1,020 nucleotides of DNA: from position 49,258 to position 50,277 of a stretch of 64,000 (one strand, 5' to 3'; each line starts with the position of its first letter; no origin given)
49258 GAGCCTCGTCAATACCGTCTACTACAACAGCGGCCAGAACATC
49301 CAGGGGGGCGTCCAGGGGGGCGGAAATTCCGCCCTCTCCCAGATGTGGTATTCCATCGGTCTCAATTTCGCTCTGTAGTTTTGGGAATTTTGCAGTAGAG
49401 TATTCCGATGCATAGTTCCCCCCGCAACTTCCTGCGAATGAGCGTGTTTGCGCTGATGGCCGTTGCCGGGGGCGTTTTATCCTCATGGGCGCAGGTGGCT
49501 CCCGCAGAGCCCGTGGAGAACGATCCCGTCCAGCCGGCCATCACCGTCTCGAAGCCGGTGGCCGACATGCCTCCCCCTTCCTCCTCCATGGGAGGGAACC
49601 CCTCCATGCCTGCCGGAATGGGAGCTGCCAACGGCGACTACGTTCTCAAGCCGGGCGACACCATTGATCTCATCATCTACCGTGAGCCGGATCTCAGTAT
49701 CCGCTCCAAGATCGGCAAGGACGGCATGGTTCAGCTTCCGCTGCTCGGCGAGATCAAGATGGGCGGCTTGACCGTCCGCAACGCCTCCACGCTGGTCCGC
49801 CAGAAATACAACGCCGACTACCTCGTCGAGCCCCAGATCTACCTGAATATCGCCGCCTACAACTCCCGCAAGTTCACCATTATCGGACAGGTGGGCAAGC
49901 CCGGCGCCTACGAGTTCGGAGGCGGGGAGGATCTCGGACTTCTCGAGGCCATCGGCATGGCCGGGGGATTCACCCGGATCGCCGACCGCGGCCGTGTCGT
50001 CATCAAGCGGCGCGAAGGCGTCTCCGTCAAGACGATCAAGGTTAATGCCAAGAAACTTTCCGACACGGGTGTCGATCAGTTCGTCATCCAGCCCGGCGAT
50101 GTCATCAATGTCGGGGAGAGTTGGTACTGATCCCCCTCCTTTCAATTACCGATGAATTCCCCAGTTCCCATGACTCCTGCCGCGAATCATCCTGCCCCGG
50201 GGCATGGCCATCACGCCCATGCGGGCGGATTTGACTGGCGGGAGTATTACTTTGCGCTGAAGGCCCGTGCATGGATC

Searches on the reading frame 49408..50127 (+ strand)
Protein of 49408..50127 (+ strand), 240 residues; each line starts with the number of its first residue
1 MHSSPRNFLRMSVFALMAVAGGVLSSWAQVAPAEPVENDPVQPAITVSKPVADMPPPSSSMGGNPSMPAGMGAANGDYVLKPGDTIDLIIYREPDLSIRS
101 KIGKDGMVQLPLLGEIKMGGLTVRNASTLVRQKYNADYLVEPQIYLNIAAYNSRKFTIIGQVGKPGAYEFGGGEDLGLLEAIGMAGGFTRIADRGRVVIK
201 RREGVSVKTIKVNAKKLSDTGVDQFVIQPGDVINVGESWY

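Call 39: search_protein_families(library=pfam, proteins=[window:49408-50127:+], max_evalue=0.00001)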
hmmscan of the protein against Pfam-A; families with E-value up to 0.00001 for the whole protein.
window:49408-50127:+ (240 aa): 3 families
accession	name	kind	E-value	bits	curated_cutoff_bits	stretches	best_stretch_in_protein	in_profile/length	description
PF02563.21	Poly_export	-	8.6e-20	71.1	28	1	74-148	3-76/77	Polysaccharide biosynthesis/export protein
PF22461.2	SLBB_2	-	3.4e-10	40.3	27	1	155-235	2-79/79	SLBB domain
PF10531.15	SLBB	-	4.8e-09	36.4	27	1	155-206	1-51/55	SLBB domain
